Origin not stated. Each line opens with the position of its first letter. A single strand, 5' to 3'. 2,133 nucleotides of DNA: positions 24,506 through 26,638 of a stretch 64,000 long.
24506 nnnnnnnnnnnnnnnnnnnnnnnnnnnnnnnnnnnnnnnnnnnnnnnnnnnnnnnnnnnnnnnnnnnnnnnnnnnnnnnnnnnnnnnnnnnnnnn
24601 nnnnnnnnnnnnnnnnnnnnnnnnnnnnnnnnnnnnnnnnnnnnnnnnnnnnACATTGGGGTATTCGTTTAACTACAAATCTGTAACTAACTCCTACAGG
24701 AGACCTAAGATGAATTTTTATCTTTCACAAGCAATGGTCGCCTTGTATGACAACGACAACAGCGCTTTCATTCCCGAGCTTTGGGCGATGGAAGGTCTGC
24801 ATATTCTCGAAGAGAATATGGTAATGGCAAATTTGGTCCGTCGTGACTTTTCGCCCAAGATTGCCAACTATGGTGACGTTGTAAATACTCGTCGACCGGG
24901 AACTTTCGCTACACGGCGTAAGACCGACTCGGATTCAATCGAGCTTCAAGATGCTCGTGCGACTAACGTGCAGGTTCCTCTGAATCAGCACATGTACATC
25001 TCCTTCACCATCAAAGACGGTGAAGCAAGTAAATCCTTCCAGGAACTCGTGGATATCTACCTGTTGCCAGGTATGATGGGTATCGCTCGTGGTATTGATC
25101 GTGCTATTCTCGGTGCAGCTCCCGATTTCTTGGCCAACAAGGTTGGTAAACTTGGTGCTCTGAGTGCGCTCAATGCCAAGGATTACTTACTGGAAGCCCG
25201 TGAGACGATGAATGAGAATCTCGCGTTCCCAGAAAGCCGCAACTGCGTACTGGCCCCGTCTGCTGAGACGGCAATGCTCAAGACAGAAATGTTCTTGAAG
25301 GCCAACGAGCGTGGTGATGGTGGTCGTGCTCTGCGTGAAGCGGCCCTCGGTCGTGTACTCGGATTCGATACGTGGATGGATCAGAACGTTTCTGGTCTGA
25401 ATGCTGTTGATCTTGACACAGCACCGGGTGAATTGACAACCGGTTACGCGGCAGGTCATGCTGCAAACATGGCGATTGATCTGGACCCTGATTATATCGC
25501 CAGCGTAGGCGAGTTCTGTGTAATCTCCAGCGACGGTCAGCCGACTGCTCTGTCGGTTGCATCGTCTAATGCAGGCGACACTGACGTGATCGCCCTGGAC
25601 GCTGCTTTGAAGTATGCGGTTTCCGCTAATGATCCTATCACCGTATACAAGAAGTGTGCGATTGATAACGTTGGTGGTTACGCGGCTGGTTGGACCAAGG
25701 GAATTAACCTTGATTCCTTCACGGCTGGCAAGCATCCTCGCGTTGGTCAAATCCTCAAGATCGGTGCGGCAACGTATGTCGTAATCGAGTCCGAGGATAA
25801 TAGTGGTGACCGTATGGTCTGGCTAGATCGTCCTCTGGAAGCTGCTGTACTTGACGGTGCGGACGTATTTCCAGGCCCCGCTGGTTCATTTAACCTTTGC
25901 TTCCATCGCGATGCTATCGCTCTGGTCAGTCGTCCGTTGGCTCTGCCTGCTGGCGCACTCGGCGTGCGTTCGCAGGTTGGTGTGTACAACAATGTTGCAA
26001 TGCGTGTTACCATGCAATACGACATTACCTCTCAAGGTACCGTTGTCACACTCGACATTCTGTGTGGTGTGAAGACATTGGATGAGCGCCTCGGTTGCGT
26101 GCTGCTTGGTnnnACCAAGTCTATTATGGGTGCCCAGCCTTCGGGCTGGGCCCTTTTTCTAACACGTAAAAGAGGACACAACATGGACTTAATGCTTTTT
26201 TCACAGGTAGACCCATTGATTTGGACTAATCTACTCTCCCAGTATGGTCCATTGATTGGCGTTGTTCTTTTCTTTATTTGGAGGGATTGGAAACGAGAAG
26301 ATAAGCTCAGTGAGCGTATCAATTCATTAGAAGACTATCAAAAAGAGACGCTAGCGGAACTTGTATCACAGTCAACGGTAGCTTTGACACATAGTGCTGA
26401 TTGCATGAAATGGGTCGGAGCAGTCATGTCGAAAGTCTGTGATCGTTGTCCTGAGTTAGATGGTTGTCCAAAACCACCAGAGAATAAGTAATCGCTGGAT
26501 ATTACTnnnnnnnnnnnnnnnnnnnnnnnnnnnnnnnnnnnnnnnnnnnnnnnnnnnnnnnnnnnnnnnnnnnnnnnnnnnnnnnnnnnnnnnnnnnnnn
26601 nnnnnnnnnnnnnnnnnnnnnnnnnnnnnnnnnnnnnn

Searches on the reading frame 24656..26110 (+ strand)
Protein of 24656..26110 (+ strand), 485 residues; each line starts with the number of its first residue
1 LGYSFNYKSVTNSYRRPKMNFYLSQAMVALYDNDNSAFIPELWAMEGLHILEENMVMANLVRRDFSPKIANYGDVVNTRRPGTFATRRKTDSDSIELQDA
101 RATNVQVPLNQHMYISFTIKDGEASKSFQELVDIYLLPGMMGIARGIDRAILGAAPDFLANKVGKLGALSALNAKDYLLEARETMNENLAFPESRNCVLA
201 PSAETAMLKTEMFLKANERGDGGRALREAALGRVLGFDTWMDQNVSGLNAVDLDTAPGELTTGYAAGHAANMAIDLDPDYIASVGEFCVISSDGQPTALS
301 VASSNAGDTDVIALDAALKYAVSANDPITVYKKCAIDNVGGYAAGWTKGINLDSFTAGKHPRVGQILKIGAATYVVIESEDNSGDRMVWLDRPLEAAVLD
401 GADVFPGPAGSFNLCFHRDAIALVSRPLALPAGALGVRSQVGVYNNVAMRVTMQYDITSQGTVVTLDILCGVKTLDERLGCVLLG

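Call 6: search_protein_families(library=pfam, proteins=[window:24656-26110:+], max_evalue=0.1)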
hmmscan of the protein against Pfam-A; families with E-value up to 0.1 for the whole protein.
window:24656-26110:+ (485 aa): 1 family
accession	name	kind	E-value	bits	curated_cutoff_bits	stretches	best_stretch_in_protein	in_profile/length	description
PF11651.14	P22_CoatProtein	-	8.4e-28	97.7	24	2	40-246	9-216/423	P22 coat protein - gene protein 5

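Call 7: search_protein_families(library=phrogs, proteins=[window:24656-26110:+], max_evalue=0.01)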
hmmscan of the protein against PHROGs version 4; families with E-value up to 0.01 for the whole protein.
window:24656-26110:+ (485 aa): 3 families
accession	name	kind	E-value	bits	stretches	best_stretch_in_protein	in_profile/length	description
phrog_283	-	head and packaging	2.9e-52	179.3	1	37-485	7-383/385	major head protein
phrog_267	-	head and packaging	7e-18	65.9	1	26-249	30-263/410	major head protein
phrog_3437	-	head and packaging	0.0033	17.7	1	119-242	88-221/294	major head protein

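Call 9: search_dna_similar(query=window:24656-26110:+, collection=phages, mode=protein, max_rows=25)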
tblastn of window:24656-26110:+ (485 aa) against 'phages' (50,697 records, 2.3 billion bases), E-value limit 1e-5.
Records with a match: 44; places in all: 44; records where one place covers at least 80% of the query: 0.
Best place of each record, by identity: <60% 44.
By first word of the organism name: Streptomyces 14; Clostridium 10; Gordonia 6; Dinoroseobacter 3; Anabaena 2; Aeribacillus 2; Corynebacterium 1; Vibrio 1; Mastigocladus 1; Microcystis 1; and 3 more.
By host as written in the record: Clostridium perfringens 9; Gordonia rubripertincta NRRL B-16540 6; Streptomyces lividans JI 1326 4; Streptomyces sp. 3; Streptomyces azureus NRRL B-2655 2; Streptomyces griseofuscus ATCC 23916 2; Streptomyces xanthochromogenes NRRL B-5410 2; Anabaena variabilis 2; and 12 more.
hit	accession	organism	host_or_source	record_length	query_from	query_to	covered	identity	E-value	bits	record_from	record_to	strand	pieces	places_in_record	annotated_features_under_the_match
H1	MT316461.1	Streptomyces phage Galactica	Streptomyces mirabilis NRRL B-2400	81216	35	485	65%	32.1%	3e-21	159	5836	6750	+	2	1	7: major capsid protein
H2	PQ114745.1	Streptomyces phage Spocter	Streptomyces lividans JI 1326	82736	35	485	67%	31.2%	3e-20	155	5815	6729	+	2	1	7: major capsid protein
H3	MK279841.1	Streptomyces phage Hiyaa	Streptomyces lividans JI 1326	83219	35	485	67%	31.2%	3e-20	155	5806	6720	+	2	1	7: major capsid protein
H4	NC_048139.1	Streptomyces phage Hiyaa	Streptomyces lividans JI 1326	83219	35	485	67%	31.2%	3e-20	155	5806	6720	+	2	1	7: major head protein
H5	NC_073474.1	Gordonia phage VanLee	Gordonia rubripertincta NRRL B-16540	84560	30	485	62%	31.8%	1e-13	144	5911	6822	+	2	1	8: major capsid protein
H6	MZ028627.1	Gordonia phage VanLee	Gordonia rubripertincta NRRL B-16540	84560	30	485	62%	31.8%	1e-13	144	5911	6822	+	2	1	8: major capsid protein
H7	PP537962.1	Gordonia phage Morgana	Gordonia rubripertincta NRRL B-16540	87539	32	485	60%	31.1%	2e-13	140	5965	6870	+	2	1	7: major capsid protein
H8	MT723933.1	Streptomyces phage Keanu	Streptomyces lividans JI 1326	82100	35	485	60%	31.0%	2e-20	158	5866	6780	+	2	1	7: major capsid protein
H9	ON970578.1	Gordonia phage Aleemily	Gordonia rubripertincta NRRL B-16540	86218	32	485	60%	30.4%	7e-13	138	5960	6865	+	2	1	7: major capsid protein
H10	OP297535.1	Gordonia phage ObLaDi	Gordonia rubripertincta NRRL B-16540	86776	32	485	60%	30.4%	7e-13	138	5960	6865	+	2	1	7: major capsid protein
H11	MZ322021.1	Gordonia phage Cafasso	Gordonia rubripertincta NRRL B-16540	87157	32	485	60%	30.4%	7e-13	138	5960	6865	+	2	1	7: major capsid protein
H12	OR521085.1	Corynebacterium phage PSonyx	Corynebacterium glutamicum MB001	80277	35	485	58%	29.7%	1e-11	129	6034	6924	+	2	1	6: major capsid protein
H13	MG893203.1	Vibrio phage VP06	Vibrio parahaemolyticus YAS1206-16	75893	5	256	52%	25.5%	9e-6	55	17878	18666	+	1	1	coat protein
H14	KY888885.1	Mastigocladus phage CHP58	Mastigocladus sp.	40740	38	270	48%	26.8%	4e-9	65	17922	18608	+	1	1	record has no annotation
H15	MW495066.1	Microcystis phage MaAM05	Microcystis sp. SG03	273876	38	251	44%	28.9%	2e-18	95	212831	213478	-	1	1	hypothetical protein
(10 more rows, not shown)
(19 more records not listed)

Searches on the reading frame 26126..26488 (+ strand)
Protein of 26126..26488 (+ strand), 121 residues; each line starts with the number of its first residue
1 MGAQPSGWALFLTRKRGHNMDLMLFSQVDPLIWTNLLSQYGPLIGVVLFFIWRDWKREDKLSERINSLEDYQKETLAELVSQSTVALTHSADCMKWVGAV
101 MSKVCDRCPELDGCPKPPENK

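Call 6: search_protein_families(library=pfam, proteins=[window:26126-26488:+], max_evalue=0.1)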
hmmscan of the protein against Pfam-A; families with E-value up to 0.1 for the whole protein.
window:26126-26488:+ (121 aa): 0 families

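Call 7: search_protein_families(library=phrogs, proteins=[window:26126-26488:+], max_evalue=0.01)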
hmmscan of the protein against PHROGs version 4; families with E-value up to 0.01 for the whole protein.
window:26126-26488:+ (121 aa): 0 families

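Call 68: search_protein_families(library=phrogs, proteins=[window:26126-26488:+], max_evalue=0.1)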
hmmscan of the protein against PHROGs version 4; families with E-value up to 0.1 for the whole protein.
window:26126-26488:+ (121 aa): 0 families
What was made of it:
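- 26126..26491 (+): 121-aa conserved protein directly upstream (candidate adaptor, by position only). No family hit (calls 6, 7, 68).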
